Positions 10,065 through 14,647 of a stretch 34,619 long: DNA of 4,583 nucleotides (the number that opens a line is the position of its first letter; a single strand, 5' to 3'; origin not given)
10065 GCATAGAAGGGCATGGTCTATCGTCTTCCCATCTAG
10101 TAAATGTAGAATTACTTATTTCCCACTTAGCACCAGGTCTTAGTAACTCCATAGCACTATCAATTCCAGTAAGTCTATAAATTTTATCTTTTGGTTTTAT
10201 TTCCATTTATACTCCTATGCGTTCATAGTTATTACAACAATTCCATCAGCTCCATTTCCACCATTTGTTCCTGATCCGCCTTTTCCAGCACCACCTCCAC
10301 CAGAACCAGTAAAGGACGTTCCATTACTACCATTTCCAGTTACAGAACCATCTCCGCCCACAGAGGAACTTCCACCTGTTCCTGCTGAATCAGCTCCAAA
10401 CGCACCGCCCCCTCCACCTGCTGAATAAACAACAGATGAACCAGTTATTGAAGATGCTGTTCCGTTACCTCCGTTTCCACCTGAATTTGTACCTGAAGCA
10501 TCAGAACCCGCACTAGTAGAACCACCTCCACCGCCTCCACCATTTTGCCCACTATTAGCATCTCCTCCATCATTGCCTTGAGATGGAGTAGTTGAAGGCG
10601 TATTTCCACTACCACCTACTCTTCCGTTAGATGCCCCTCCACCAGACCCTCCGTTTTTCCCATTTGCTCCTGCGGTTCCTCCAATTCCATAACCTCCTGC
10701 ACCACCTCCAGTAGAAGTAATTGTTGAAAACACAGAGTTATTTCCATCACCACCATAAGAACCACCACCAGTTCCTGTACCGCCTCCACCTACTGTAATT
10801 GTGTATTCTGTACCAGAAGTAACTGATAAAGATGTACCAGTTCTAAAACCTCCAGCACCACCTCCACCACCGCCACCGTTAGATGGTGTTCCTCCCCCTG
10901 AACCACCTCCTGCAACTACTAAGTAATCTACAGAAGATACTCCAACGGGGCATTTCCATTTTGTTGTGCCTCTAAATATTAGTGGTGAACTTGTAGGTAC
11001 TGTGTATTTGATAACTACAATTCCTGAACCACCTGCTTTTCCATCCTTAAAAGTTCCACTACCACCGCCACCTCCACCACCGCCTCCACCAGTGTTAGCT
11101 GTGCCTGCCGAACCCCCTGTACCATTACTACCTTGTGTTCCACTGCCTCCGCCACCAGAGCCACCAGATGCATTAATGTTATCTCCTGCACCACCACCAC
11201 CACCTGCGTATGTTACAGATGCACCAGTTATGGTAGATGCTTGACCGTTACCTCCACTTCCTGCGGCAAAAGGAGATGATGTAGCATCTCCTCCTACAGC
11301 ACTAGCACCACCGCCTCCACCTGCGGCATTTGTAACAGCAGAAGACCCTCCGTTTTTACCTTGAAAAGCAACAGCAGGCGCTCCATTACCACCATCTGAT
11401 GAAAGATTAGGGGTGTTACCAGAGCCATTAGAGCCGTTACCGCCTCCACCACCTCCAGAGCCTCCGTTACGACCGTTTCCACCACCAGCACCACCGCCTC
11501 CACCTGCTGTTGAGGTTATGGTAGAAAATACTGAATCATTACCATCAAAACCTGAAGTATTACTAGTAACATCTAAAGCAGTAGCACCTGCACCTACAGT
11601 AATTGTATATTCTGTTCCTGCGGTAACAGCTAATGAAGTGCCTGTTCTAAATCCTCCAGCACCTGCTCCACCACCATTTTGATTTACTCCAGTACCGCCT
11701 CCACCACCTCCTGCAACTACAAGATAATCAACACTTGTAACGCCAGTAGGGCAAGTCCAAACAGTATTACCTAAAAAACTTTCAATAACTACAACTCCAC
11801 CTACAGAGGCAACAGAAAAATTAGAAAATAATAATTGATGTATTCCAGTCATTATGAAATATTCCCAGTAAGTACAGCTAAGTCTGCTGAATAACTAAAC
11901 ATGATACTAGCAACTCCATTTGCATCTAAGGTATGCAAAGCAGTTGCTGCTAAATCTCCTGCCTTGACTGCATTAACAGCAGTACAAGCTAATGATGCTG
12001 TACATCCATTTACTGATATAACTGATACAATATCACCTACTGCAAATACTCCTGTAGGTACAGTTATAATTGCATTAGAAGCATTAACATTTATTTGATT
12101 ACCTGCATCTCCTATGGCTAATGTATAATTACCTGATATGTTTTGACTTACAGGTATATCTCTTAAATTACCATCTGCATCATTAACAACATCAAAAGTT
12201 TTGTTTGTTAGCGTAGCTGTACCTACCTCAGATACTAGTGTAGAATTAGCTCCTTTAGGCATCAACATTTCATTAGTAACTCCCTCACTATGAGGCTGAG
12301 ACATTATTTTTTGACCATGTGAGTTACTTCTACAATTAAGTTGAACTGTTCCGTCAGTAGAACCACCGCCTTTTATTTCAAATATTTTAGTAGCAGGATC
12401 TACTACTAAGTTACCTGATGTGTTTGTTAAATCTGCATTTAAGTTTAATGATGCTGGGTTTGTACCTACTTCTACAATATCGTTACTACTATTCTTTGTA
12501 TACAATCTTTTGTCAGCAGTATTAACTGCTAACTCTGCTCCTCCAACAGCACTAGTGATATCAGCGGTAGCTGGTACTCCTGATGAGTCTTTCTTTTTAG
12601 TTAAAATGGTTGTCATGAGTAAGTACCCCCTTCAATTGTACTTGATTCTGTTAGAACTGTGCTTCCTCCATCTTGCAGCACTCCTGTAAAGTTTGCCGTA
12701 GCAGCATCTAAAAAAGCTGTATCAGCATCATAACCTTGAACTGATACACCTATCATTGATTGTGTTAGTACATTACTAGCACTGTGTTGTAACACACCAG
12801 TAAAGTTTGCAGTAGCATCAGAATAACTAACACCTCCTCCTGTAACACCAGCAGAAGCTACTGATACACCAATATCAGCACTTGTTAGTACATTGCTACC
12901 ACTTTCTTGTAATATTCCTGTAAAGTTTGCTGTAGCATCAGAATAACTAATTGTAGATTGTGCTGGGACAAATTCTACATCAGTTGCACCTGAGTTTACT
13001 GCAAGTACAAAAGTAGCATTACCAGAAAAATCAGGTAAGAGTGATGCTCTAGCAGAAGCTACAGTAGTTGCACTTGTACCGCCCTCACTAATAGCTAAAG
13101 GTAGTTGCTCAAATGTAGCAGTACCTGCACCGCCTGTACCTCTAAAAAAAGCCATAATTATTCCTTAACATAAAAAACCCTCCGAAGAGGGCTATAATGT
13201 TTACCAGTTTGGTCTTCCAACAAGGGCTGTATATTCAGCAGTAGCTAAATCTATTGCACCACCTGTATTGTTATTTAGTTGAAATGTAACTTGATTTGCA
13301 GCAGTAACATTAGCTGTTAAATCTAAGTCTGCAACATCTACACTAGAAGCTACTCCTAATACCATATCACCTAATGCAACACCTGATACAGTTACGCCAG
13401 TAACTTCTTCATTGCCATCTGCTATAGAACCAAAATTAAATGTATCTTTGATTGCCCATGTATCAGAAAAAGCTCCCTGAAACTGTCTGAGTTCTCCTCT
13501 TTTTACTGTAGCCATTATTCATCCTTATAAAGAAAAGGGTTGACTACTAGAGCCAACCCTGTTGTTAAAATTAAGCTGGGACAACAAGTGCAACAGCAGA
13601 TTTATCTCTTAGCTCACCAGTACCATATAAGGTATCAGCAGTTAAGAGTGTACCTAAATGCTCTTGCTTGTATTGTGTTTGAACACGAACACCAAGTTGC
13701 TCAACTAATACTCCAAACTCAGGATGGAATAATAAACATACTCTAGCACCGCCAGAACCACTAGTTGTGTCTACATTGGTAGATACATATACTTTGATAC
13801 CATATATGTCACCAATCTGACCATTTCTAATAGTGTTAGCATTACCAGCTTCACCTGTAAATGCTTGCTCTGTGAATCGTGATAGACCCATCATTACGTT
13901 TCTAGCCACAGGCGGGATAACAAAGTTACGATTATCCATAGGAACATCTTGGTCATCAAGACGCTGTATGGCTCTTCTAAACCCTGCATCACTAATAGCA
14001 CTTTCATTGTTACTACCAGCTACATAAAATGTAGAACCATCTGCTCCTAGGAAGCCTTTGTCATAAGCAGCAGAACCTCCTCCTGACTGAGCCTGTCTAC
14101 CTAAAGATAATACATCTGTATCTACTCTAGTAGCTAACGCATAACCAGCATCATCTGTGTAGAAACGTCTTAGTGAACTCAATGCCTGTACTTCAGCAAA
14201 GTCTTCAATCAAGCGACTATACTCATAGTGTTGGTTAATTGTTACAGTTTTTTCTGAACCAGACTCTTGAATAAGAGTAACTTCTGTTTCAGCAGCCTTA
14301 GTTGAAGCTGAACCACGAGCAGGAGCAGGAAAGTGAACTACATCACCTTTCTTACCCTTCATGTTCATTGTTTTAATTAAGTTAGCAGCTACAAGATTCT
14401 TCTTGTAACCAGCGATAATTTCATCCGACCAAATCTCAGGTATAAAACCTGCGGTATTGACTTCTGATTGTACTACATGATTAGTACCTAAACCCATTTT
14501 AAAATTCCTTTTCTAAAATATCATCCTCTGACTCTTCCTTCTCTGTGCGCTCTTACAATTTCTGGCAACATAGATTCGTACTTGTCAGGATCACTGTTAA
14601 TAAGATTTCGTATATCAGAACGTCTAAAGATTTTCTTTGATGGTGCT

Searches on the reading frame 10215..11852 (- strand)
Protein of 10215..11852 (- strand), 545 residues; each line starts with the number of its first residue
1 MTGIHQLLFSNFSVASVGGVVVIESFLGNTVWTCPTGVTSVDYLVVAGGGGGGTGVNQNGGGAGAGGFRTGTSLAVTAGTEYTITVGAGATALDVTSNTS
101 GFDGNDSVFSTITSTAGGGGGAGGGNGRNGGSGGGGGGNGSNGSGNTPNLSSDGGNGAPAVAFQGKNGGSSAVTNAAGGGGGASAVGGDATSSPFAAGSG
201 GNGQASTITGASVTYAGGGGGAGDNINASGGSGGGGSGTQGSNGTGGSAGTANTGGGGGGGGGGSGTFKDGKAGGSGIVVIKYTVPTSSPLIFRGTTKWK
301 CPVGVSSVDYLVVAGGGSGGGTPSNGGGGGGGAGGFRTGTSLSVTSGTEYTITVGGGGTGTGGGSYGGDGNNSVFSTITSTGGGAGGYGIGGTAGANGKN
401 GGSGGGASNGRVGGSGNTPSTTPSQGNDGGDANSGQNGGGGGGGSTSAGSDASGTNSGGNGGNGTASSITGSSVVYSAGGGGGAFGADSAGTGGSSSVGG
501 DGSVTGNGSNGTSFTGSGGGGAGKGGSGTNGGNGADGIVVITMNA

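Call 75: search_protein_families(library=pfam, max_evalue=0.01, proteins=[window:10215-11852:-])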
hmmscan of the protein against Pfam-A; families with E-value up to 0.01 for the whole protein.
window:10215-11852:- (545 aa): 1 family
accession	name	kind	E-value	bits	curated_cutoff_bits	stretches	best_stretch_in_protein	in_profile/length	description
PF21722.4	Gly_rich_2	-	5.1e-51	174.3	24.3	2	28-283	4-225/226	Glycine-rich domain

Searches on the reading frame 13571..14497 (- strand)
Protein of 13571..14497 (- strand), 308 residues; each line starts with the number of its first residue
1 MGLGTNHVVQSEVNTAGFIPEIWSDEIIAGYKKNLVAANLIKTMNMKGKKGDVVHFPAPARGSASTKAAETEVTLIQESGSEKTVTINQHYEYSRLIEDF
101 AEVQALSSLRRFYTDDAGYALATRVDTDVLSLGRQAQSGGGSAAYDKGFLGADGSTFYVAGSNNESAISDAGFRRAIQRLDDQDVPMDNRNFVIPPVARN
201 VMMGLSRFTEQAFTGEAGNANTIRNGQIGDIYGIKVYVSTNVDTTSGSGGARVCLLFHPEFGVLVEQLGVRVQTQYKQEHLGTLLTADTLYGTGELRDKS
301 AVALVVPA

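Call 10: search_dna_similar(query=window:13571-14497:-, collection=phages, mode=protein, max_rows=30)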
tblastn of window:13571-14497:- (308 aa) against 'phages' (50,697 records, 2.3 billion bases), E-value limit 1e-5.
Records with a match: 74; places in all: 74; records where one place covers at least 80% of the query: 56.
Best place of each record, by identity: <60% 74.
By first word of the organism name: Pelagibacter 22; Mycobacterium 14; Rhizobium 6; Leptolyngbya 6; Phormidium 4; uncultured 3; Plectonema 3; Dinoroseobacter 3; Anabaena 2; Cyanophage 2; and 7 more.
By host as written in the record: Candidatus Pelagibacter ubique HTCC1062 10; Candidatus Pelagibacter sp. HTCC7211 5; - 4; Leptolyngbya boryana IU 594 3; Anabaena variabilis 2; Rhizobium phaseoli N831 2; Leptolyngbya boryana 2; Leptolyngbya foveolarum 2; and 36 more.
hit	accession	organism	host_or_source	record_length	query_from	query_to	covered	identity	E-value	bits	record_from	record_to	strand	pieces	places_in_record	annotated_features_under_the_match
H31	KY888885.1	Mastigocladus phage CHP58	Mastigocladus sp.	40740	18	249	75%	33.6%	2e-26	115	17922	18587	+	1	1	record has no annotation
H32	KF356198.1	Anabaena phage A-4L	Anabaena variabilis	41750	18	249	75%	31.5%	3e-28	120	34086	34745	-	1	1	major capsid protein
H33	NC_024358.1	Anabaena phage A-4L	Anabaena variabilis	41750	18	249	75%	31.5%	3e-28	120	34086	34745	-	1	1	major head protein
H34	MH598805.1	Pelagibacter phage HTVC109P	Candidatus Pelagibacter sp. HTCC7211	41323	12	304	95%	24.5%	5e-6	54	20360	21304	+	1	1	capsid protein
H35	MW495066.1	Microcystis phage MaAM05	Microcystis sp. SG03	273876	15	304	94%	24.7%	4e-13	76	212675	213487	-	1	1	hypothetical protein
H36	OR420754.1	Pelagibacter phage HTVC142P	Candidatus Pelagibacter sp. HTCC7211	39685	8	304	96%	24.0%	4e-7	57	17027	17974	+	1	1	capsid protein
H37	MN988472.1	Rhizobium phage RHph_TM3_14A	Rhizobium etli T3_14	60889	13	292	91%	25.4%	1e-9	65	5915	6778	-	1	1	major capsid protein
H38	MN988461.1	Rhizobium phage RHph_TM27A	Rhizobium phaseoli N831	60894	13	292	91%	25.4%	1e-9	65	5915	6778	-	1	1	major capsid protein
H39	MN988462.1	Rhizobium phage RHph_TM27B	Rhizobium phaseoli N831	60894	13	292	91%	25.4%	1e-9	65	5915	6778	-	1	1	major capsid protein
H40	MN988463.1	Rhizobium phage RHph_TM29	Rhizobium phaseoli N931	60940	13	292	91%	25.4%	1e-9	65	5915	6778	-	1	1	major capsid protein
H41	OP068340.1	Mycobacterium phage Rita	Mycobacterium smegmatis mc2 155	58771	18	297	91%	25.3%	5e-6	54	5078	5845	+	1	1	6: major capsid protein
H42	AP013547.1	uncultured phage_MedDCM-OCT-S31-C1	metagenomic fosmid library constructed ...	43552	21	307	93%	24.4%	1e-6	56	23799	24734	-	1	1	major capsid protein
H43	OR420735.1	Pelagibacter phage HTVC168P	Candidatus Pelagibacter sp. HTCC7211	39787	21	304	92%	24.7%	8e-8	59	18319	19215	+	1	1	capsid protein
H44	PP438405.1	Leptolyngbya phage Lbo-JY12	Leptolyngbya boryana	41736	14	249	77%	29.7%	6e-25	110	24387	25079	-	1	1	capsid protein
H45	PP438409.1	Leptolyngbya phage Lsp-JY17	Leptolyngbya boryana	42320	14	249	77%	29.7%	6e-25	110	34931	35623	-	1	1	capsid protein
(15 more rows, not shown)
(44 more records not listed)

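Call 75: search_protein_families(library=pfam, max_evalue=0.01, proteins=[window:13571-14497:-])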
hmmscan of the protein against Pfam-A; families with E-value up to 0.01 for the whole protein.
window:13571-14497:- (308 aa): 1 family
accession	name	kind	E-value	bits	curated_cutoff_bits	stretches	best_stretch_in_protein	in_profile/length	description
PF19821.5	Phage_capsid_2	-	2.9e-06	27.1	25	1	45-292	29-277/293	Phage capsid protein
